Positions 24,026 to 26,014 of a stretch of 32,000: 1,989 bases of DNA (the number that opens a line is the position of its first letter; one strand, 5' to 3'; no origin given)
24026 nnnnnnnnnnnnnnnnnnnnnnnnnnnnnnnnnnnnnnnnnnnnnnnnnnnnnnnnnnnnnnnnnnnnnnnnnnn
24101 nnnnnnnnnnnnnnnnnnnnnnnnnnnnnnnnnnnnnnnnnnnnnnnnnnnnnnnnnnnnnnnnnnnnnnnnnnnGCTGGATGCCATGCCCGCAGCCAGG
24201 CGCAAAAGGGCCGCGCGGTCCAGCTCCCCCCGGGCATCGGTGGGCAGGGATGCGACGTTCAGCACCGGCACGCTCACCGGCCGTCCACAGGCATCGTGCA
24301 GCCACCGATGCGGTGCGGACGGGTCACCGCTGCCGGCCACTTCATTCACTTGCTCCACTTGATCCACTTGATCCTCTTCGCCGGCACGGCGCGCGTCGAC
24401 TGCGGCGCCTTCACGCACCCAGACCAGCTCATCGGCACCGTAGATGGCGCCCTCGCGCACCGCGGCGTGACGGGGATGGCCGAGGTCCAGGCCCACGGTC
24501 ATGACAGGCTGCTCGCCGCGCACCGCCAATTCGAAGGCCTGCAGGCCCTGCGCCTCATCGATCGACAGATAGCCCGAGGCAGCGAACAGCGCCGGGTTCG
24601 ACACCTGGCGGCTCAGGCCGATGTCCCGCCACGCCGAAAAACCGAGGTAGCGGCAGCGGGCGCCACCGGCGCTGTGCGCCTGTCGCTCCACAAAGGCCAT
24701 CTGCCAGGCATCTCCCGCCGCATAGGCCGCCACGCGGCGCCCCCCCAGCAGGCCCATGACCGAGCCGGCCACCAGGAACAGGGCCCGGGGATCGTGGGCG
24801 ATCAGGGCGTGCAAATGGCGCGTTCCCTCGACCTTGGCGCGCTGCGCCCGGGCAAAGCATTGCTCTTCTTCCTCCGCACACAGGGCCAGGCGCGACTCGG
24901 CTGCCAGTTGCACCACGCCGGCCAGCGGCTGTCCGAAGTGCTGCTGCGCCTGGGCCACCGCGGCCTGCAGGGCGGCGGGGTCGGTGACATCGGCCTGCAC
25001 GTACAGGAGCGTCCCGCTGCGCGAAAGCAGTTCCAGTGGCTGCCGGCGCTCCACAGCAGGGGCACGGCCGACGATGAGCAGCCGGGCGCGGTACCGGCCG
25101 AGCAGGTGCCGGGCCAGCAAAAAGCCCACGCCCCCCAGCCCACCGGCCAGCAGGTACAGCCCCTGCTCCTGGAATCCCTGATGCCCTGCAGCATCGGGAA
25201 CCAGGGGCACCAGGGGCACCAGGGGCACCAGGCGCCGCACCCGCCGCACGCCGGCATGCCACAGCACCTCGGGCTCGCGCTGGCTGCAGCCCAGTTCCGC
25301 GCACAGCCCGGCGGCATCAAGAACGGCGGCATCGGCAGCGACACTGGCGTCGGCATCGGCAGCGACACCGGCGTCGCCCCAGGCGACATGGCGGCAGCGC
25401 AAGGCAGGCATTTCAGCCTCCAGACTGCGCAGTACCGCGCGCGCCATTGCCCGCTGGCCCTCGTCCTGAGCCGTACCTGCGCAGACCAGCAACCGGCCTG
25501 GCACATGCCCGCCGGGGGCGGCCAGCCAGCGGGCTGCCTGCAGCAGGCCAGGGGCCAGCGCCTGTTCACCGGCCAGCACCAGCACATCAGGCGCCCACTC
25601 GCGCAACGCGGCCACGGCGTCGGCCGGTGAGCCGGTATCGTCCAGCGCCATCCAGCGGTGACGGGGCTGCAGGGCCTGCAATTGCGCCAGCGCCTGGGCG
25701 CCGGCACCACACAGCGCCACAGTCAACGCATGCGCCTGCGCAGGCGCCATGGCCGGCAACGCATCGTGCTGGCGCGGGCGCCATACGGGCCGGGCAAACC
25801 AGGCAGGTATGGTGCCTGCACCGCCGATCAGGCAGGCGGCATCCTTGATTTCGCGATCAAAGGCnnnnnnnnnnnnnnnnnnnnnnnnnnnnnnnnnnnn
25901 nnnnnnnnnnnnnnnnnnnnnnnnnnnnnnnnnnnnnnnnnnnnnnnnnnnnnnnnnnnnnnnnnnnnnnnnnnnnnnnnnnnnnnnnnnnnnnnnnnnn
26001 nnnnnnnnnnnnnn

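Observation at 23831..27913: Loading subunit pairs a FAAL-like adenylating domain with a PKS-type KR before the carrier protein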

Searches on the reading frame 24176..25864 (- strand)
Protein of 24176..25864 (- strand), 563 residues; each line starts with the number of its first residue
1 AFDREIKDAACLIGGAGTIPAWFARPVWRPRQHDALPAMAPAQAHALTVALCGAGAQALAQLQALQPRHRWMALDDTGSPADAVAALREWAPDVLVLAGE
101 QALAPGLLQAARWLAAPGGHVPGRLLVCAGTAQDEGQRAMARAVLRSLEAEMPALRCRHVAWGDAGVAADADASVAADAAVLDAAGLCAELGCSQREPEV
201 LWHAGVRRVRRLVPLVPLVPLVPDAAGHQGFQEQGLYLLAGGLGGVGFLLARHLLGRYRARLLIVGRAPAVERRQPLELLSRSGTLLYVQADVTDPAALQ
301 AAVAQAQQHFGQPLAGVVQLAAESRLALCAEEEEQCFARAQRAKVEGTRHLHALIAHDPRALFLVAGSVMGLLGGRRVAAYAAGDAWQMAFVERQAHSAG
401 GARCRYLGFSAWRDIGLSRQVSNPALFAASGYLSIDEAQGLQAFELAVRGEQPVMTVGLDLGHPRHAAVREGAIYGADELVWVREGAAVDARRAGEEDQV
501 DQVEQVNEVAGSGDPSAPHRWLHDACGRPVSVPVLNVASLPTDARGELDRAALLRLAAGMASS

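Call 21: search_solved_structures(query=window:24176-25864:-, max_evalue=0.001, show_alignments=1)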
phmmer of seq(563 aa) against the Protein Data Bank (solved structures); distinct sequences matched with E-value up to 0.001: 15.
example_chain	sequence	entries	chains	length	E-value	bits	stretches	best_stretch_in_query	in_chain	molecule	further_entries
6ulw_A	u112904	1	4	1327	4.4e-24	88.5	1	187-463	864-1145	Amino acid adenylation domain-containing protein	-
4j1q_A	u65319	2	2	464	8.2e-18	67.8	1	223-455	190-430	Polyketide synthase PksJ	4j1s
5d2e_A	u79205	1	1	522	3.6e-13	52.5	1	231-413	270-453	MlnE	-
5ktk_A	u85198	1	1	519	1.1e-06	31.1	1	191-448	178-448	Polyketide synthase PksJ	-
2fr0_A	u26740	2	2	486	1.7e-06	30.4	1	231-419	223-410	Erythromycin synthase, EryAI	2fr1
6w7s_A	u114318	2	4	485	1.8e-06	30.4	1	231-418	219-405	EryAI | KR1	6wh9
5jy1_A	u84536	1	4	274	2.3e-05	26.7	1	228-312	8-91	Putative short-chain dehydrogenase/reductase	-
9x2c_A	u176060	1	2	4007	3.9e-05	26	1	231-397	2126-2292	PKS-NRPS hybrid synthetase psoA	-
9x29_A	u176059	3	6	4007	7.3e-05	25.1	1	231-397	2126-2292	PKS-NRPS hybrid synthetase psoA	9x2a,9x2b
5c37_A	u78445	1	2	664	0.00015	24.1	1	230-447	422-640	Fatty acid synthase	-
6nna_A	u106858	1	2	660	0.00022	23.5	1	235-447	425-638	Fatty acid synthase,Fatty acid synthase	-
4piv_A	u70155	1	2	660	0.00022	23.5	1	235-447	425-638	Fatty acid synthase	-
7cpx_A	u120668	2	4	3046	0.00034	22.9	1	232-404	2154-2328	Lovastatin nonaketide synthase, polyketide synthase component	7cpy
9b80_A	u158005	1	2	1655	0.0005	22.3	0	236-448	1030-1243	Fatty acid synthase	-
8eyi_E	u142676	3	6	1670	0.0005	22.3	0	236-448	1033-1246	Fatty acid synthase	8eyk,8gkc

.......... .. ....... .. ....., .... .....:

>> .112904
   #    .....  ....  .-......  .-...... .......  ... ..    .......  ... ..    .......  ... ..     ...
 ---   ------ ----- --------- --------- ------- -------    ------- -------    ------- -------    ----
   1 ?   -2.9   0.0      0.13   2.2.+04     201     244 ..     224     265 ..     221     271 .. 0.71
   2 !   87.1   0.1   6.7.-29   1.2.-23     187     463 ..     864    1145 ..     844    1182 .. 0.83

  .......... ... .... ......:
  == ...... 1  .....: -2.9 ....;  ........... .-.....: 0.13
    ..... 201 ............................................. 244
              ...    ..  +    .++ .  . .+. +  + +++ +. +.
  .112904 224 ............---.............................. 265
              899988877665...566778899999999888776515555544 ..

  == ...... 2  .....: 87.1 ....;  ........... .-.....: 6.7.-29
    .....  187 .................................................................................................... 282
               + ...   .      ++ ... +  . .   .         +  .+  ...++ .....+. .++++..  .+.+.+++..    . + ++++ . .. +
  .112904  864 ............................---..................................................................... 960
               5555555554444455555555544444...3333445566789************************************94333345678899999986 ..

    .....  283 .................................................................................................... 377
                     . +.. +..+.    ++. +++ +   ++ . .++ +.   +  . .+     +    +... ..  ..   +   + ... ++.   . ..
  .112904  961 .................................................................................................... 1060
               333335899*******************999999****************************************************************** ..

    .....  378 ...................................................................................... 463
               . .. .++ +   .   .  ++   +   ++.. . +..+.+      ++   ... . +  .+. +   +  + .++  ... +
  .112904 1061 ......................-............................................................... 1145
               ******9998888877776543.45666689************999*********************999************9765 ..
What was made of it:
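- Closest known: StsA initiation module. Different: StsA has Asn at Tyr+4 where the target has Asp (call 21).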

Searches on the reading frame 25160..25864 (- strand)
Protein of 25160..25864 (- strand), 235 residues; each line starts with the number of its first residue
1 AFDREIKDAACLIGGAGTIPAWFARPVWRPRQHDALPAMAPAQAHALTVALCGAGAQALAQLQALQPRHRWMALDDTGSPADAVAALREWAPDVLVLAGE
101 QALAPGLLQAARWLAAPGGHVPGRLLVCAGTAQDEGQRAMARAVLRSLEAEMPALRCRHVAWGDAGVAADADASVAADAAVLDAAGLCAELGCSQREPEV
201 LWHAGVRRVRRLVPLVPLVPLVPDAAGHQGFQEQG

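Call 37: search_protein_families(library=pfam, proteins=[window:25160-25864:-], max_evalue=10)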
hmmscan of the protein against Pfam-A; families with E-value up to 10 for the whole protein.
seq(235 aa): 0 families
